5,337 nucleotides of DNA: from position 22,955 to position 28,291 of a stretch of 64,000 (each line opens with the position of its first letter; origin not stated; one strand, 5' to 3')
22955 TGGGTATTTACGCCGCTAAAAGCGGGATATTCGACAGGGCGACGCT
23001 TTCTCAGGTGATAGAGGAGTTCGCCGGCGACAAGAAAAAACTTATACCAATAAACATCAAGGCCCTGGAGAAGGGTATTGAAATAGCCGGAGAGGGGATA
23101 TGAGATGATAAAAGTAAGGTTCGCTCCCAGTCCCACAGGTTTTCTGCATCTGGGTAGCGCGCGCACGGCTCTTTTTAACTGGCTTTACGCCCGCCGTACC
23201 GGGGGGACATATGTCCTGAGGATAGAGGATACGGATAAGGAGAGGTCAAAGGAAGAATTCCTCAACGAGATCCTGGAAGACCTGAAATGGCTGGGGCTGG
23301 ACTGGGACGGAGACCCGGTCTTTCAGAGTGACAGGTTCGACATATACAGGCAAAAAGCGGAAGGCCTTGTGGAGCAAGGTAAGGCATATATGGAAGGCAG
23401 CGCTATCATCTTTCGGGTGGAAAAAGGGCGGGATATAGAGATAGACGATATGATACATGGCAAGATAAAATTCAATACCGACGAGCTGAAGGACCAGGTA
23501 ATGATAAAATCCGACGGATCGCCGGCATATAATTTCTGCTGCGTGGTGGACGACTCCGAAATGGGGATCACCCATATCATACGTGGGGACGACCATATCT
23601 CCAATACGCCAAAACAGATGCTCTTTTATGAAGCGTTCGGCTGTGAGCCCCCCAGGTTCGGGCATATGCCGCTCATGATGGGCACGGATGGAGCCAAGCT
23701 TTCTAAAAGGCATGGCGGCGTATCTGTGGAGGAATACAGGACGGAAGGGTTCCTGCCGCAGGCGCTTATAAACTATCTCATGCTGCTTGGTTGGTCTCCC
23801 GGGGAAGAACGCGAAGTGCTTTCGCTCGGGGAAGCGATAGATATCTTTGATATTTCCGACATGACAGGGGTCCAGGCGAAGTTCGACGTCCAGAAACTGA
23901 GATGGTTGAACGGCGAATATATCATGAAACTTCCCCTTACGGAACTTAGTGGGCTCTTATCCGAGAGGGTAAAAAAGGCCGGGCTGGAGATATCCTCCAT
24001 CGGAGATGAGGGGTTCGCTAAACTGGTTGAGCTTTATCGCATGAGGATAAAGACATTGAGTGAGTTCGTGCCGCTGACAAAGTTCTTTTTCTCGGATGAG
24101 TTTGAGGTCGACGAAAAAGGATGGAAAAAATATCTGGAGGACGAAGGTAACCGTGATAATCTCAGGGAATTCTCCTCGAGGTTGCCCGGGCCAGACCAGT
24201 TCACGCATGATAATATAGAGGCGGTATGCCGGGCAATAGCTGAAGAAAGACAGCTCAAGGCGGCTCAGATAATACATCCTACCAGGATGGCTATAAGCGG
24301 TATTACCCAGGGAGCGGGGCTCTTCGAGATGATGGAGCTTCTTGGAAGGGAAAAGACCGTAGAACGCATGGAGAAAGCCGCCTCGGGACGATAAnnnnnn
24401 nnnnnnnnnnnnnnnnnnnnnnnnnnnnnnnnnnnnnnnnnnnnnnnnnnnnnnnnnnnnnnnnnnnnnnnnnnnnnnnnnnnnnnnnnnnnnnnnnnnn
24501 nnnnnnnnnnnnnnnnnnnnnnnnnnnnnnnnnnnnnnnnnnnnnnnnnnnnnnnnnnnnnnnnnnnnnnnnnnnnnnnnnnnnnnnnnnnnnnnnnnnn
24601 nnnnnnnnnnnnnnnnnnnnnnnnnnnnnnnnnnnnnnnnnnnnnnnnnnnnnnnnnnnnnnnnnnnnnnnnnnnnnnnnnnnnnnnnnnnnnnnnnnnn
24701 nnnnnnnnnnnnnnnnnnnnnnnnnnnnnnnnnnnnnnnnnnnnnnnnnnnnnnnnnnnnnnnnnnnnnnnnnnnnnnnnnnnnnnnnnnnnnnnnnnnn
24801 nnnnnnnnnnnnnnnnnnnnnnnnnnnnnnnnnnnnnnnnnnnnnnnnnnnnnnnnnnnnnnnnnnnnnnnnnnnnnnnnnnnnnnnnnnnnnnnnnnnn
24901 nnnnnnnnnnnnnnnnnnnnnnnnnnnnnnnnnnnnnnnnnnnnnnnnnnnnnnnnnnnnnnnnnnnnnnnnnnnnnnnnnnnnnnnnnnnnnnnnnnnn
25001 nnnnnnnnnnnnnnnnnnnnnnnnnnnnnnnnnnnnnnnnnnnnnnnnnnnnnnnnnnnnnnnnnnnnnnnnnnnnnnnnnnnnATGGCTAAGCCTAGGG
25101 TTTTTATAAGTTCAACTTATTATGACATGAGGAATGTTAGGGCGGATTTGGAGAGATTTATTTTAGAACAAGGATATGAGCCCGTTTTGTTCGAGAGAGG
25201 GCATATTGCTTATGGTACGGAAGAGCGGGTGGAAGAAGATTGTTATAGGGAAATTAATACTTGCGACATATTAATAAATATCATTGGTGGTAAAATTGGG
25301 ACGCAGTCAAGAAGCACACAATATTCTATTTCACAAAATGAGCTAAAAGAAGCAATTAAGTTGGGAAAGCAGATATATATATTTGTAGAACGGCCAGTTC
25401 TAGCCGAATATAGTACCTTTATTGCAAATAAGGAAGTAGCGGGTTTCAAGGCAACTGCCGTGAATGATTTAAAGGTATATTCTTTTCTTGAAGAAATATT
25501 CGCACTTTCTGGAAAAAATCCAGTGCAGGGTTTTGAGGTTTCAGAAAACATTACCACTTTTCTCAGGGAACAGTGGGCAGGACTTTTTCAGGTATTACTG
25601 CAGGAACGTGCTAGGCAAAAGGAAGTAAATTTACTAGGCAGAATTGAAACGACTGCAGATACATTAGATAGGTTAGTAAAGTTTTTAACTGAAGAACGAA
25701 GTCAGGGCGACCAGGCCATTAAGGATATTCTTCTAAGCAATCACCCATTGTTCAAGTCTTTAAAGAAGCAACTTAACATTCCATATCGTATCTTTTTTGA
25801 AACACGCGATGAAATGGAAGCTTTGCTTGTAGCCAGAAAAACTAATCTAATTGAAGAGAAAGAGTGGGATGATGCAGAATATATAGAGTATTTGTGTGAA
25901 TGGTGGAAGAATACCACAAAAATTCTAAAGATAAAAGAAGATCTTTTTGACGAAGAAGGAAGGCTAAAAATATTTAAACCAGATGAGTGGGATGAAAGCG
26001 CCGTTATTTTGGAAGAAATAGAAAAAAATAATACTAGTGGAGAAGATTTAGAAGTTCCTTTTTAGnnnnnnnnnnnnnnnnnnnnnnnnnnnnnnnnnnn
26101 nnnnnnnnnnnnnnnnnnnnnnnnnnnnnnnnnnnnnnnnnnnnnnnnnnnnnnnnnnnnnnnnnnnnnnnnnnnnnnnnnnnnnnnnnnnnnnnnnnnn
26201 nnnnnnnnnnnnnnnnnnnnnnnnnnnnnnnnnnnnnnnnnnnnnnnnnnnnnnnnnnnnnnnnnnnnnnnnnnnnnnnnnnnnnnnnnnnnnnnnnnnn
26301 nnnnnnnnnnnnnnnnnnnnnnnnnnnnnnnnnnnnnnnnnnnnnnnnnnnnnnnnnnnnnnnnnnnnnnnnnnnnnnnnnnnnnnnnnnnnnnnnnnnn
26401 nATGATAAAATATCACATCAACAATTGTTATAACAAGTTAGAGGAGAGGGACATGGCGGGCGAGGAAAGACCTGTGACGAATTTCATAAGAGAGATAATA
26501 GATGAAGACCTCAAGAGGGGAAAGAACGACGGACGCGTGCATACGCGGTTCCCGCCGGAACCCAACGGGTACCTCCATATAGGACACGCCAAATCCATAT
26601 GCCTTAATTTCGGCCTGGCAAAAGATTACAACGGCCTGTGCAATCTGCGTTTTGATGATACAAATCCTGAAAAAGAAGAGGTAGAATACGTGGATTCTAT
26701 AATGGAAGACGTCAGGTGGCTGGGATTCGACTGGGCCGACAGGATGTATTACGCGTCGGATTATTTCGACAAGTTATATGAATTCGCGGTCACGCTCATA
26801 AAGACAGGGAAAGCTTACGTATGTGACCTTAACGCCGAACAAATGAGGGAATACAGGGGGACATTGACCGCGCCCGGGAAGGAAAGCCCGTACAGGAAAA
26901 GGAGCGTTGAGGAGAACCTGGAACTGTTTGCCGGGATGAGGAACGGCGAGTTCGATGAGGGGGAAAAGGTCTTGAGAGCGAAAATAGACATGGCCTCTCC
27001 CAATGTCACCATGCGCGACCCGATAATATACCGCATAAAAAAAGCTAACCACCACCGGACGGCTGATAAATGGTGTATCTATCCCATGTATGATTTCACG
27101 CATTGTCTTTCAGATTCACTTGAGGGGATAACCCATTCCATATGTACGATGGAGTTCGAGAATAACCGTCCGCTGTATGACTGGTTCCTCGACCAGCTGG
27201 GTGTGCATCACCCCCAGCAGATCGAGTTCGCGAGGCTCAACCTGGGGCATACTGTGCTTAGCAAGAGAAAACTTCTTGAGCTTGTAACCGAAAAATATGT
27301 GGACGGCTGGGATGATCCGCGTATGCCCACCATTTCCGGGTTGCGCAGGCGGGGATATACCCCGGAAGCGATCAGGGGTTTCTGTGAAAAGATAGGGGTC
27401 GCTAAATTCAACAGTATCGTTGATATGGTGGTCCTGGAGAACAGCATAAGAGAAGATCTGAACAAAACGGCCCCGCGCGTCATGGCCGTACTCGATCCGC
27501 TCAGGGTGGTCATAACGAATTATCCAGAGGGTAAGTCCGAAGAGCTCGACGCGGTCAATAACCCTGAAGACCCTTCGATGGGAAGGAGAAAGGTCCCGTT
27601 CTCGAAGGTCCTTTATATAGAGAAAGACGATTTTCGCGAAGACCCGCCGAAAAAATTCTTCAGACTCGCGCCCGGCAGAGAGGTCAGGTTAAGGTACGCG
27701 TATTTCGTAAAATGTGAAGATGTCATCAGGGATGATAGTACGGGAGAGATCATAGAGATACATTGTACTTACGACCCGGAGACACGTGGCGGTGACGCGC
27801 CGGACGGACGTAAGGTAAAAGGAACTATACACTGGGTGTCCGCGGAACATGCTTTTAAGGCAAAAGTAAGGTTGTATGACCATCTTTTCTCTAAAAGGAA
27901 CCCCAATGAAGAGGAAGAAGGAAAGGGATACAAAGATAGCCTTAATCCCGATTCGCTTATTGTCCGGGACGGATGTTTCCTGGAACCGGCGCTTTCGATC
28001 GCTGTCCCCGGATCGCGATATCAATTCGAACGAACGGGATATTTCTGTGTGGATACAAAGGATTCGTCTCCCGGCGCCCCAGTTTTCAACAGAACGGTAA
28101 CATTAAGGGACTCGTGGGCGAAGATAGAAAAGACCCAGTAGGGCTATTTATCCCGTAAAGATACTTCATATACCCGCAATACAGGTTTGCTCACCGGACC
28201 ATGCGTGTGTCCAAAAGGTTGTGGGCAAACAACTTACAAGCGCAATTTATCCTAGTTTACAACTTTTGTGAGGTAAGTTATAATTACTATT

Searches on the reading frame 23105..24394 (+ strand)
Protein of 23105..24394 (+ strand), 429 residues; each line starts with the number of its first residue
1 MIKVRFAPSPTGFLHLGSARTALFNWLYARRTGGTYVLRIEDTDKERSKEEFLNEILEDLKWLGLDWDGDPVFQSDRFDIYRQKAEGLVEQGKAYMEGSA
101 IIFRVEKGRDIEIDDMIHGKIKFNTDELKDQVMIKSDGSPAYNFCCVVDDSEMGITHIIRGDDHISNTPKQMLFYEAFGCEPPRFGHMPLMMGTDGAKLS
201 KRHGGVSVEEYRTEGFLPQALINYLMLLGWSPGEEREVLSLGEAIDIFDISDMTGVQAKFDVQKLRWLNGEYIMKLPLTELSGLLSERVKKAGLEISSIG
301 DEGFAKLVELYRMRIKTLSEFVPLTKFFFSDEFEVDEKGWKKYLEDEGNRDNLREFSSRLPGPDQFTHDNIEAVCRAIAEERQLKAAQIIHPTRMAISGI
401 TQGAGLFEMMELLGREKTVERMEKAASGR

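Call 10: search_protein_families(library=pfam, proteins=[window:23105-24394:+], max_evalue=0.001)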
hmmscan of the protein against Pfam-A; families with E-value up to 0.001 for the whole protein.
window:23105-24394:+ (429 aa): 2 families
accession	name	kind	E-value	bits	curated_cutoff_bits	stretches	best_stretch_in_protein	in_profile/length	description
PF00749.27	tRNA-synt_1c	-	2.6e-89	299.7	23.4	2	103-267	148-314/314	tRNA synthetases class I (E and Q), catalytic domain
PF19269.4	Anticodon_2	-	1.4e-32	113.5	23.6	1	301-425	13-140/141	Anticodon binding domain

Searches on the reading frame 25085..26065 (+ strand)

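Call 10: search_protein_families(library=pfam, proteins=[window:25085-26065:+], max_evalue=0.001)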
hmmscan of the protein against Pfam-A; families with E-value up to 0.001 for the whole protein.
window:25085-26065:+ (326 aa): 1 family
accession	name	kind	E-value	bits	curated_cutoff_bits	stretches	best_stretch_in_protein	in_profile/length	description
PF13271.11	DUF4062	-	5.6e-17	62.1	24.7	1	5-90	1-82/82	Domain of unknown function (DUF4062)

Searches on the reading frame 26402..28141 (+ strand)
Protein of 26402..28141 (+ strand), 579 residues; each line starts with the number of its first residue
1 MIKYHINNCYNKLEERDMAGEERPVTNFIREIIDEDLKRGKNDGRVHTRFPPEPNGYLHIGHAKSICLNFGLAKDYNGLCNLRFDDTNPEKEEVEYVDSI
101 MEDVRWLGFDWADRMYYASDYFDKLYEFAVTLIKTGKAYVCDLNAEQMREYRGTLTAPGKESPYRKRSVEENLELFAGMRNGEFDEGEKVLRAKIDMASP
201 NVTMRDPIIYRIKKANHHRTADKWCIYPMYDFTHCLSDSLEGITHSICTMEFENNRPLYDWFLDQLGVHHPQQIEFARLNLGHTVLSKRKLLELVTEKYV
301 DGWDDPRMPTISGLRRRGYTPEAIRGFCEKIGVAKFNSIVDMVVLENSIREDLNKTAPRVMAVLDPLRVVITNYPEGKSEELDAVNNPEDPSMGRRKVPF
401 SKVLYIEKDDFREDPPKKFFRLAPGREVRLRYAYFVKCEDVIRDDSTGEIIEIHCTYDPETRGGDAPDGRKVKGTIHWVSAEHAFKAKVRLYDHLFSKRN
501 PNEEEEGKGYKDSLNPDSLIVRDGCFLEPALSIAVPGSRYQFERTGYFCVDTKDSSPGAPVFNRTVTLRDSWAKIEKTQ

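Call 10: search_protein_families(library=pfam, proteins=[window:26402-28141:+], max_evalue=0.001)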
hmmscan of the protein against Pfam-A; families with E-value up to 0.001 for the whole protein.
window:26402-28141:+ (579 aa): 3 families
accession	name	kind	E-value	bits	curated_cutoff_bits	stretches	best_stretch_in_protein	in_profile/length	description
PF00749.27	tRNA-synt_1c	-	9.3e-119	396.4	23.4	1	46-351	2-310/314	tRNA synthetases class I (E and Q), catalytic domain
PF03950.23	tRNA-synt_1c_C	-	8.5e-33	112.9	23.9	1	357-458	1-91/91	tRNA synthetases class I (E and Q), anti-codon binding domain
PF20974.2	tRNA-synt_1c_C2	-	7.5e-23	81.4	23.9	1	475-551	1-69/69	tRNA synthetases class I (E and Q), anti-codon binding domain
